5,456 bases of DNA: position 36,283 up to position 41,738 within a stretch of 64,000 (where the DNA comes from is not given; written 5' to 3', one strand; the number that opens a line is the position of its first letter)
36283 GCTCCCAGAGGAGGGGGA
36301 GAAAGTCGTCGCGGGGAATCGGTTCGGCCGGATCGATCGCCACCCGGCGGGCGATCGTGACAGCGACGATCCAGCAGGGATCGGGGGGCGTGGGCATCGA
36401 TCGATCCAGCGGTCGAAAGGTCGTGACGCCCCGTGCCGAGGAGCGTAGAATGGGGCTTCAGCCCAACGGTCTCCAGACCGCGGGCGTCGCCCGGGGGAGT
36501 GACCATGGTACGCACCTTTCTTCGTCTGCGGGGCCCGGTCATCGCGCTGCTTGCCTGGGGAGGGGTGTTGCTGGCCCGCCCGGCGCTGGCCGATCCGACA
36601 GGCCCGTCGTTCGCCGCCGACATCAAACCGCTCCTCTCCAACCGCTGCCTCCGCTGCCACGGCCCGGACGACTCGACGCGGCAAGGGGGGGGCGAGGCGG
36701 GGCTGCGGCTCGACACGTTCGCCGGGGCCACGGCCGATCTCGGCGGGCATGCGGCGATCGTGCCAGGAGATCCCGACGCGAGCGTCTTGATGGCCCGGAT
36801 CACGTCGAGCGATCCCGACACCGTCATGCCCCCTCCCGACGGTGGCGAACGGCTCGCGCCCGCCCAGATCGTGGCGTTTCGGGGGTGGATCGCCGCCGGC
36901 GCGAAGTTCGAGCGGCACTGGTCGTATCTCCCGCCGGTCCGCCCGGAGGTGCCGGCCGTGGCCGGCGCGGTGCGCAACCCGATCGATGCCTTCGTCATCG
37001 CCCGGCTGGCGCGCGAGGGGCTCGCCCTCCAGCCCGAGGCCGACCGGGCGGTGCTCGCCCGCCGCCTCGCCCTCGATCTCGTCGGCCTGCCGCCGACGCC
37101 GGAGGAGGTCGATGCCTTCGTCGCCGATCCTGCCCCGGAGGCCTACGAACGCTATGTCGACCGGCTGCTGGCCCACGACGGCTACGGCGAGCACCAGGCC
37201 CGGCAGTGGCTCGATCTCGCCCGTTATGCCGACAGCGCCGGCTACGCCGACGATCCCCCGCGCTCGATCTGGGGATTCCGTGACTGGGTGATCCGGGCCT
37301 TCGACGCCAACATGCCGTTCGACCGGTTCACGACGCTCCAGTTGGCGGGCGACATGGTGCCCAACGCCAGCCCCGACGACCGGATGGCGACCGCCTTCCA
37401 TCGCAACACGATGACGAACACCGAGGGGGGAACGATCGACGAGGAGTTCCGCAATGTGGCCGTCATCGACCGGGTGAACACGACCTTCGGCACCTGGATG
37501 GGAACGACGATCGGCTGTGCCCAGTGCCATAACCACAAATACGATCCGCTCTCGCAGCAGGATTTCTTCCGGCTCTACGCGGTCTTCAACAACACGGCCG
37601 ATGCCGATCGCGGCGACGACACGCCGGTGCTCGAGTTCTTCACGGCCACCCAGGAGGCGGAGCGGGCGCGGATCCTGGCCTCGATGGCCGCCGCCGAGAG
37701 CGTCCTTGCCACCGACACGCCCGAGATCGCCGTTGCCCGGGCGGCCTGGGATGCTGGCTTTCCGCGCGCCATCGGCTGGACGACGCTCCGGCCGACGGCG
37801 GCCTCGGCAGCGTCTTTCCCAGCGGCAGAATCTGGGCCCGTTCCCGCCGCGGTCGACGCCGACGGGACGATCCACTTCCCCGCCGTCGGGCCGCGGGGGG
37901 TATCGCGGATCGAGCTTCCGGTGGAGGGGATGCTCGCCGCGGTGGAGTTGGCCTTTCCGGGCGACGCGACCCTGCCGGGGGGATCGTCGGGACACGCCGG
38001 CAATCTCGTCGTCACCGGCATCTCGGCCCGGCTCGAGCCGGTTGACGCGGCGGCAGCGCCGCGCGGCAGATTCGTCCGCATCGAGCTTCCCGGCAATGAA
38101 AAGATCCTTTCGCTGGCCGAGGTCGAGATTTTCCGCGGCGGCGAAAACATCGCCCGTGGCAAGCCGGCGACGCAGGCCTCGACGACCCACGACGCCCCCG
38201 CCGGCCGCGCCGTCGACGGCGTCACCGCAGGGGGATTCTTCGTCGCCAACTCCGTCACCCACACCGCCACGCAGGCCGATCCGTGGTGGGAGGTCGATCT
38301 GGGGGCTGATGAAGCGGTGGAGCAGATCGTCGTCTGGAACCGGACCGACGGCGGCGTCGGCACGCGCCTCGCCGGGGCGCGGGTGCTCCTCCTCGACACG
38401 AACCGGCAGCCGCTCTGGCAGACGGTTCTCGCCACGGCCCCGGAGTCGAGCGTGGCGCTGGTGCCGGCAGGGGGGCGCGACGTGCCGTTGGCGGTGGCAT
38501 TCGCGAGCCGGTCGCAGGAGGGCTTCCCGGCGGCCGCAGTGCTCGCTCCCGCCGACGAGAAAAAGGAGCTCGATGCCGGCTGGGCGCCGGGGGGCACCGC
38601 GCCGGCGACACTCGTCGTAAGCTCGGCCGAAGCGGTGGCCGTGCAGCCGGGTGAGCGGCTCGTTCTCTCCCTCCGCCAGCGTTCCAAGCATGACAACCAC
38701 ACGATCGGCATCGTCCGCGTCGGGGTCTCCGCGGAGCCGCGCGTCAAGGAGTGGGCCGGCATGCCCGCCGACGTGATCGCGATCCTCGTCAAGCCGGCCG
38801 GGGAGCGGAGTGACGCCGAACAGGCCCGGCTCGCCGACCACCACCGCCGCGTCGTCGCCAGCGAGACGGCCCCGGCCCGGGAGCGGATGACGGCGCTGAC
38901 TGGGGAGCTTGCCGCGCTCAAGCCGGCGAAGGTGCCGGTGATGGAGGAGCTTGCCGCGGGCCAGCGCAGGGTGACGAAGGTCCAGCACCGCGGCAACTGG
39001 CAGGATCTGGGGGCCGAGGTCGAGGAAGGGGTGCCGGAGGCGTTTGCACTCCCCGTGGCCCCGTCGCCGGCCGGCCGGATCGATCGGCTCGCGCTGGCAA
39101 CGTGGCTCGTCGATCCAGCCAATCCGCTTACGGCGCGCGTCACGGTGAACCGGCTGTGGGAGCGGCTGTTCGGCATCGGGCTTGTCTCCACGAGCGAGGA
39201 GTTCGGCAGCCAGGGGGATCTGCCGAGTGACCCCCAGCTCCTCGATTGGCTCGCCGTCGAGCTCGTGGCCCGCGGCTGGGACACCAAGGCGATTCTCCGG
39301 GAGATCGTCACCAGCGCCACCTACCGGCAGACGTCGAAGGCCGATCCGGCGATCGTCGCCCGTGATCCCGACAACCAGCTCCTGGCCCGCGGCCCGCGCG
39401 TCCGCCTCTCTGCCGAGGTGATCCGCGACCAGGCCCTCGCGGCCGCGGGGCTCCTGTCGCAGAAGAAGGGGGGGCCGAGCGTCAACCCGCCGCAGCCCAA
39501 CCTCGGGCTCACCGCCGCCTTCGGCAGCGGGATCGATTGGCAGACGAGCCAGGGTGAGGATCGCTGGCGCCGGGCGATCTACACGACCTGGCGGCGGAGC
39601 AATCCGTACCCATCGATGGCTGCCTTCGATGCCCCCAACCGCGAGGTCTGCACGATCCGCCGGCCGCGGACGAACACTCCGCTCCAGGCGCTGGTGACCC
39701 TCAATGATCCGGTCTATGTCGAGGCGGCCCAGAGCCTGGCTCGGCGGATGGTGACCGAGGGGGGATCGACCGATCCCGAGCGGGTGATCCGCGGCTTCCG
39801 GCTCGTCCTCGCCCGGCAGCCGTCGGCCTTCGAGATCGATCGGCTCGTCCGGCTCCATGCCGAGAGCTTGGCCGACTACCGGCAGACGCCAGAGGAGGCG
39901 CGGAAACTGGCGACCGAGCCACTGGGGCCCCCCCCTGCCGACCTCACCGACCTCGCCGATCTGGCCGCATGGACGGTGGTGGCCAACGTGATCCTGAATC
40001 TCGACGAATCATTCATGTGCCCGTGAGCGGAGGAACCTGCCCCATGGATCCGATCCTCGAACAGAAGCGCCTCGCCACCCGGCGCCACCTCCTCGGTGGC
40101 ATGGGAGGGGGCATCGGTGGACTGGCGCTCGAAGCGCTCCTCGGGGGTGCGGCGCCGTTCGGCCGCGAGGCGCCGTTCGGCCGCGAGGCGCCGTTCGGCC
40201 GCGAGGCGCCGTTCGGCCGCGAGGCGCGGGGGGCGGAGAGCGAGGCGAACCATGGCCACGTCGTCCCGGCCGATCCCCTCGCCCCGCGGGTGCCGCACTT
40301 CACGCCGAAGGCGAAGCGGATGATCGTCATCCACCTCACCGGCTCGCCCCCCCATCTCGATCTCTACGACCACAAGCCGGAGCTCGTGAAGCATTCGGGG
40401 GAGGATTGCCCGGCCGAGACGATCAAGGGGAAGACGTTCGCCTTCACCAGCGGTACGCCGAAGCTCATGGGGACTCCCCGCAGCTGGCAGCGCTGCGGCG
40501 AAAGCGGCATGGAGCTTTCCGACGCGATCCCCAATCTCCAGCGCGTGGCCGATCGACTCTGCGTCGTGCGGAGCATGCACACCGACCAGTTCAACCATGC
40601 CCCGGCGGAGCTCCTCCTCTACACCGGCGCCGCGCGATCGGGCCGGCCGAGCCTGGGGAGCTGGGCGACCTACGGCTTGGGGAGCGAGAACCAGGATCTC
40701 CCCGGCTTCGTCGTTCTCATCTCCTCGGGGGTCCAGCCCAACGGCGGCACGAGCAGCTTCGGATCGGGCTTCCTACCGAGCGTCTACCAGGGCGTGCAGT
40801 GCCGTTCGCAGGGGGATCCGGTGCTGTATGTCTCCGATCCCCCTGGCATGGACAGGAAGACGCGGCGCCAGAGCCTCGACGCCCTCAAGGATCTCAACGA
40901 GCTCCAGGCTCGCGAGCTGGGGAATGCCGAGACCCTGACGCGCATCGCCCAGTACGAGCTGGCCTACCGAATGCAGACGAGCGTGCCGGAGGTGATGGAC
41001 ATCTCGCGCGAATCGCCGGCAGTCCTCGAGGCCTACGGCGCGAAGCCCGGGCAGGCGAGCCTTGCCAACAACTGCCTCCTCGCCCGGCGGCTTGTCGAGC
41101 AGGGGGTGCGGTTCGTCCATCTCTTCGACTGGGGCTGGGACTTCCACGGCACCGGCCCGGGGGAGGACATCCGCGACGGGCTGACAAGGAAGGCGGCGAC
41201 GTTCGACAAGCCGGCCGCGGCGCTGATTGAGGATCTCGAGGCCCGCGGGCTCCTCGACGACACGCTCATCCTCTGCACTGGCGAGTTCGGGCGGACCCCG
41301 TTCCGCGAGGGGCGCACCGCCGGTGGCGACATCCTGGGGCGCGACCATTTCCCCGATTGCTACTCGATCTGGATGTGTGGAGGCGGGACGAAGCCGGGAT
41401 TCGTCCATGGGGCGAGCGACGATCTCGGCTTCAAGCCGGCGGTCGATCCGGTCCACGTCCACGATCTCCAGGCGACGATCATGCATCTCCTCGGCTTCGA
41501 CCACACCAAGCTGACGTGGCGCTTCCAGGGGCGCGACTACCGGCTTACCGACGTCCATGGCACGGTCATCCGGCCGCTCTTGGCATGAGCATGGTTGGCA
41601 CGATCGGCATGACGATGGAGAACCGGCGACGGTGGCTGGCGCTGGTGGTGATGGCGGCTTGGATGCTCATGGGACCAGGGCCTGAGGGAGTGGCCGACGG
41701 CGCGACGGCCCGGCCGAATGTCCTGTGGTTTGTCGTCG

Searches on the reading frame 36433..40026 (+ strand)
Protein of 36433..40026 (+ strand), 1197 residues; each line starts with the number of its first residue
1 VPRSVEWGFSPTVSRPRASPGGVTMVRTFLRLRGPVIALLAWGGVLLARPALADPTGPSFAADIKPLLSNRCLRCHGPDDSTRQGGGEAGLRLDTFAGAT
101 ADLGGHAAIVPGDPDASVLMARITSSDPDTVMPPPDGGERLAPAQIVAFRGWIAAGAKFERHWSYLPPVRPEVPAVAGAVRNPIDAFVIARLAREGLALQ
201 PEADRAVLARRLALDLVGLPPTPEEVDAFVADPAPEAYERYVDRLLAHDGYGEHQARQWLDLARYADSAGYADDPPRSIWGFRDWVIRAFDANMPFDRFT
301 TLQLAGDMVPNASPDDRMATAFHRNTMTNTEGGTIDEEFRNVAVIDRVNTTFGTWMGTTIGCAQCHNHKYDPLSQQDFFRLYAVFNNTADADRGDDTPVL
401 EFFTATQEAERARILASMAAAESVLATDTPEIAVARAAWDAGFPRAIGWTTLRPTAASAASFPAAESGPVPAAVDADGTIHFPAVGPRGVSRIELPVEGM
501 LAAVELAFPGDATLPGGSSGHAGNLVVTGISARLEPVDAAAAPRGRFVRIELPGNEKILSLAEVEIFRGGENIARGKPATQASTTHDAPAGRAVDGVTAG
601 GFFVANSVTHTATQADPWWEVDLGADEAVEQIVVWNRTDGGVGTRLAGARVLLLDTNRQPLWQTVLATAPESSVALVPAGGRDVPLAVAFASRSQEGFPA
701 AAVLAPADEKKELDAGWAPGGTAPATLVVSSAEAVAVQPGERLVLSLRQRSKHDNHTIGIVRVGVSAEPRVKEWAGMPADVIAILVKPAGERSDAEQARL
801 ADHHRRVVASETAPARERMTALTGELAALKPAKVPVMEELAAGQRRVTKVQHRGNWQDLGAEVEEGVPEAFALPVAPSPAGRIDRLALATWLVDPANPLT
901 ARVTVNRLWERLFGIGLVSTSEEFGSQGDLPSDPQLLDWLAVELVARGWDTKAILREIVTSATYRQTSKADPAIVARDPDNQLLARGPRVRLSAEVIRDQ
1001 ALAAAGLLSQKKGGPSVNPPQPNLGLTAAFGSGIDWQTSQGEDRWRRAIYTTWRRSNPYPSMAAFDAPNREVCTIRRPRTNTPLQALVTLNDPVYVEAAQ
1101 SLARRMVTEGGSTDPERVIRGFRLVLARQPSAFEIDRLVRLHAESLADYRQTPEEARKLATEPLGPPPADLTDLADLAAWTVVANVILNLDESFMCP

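Call 86: search_protein_families(library=pfam, proteins=[window:36433-40026:+], max_evalue=0.00001)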
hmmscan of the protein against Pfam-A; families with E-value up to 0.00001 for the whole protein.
window:36433-40026:+ (1197 aa): 4 families
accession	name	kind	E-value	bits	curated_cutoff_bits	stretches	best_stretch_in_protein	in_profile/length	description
PF07587.16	PSD1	-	7.3e-99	330.5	28.5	1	884-1140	1-242/244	Protein of unknown function (DUF1553)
PF07583.16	PSCyt2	-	7e-81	271.6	29.8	1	183-389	1-208/209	Protein of unknown function (DUF1549)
PF07635.16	PSCyt1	-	3.2e-18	66.5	22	1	72-136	1-59/59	Planctomycete cytochrome C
PF22633.2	F5_F8_type_C_2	-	3.8e-11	43.9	27.8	1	592-666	1-66/91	NedA-like, galactose-binding domain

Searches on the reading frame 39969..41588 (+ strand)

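Call 86: search_protein_families(library=pfam, proteins=[window:39969-41588:+], max_evalue=0.00001)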
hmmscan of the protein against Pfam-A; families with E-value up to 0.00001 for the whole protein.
window:39969-41588:+ (539 aa): 1 family
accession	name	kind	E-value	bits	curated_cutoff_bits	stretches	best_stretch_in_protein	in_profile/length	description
PF07394.17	DUF1501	-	9.9e-141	469.8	27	1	115-537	1-389/390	Protein of unknown function (DUF1501)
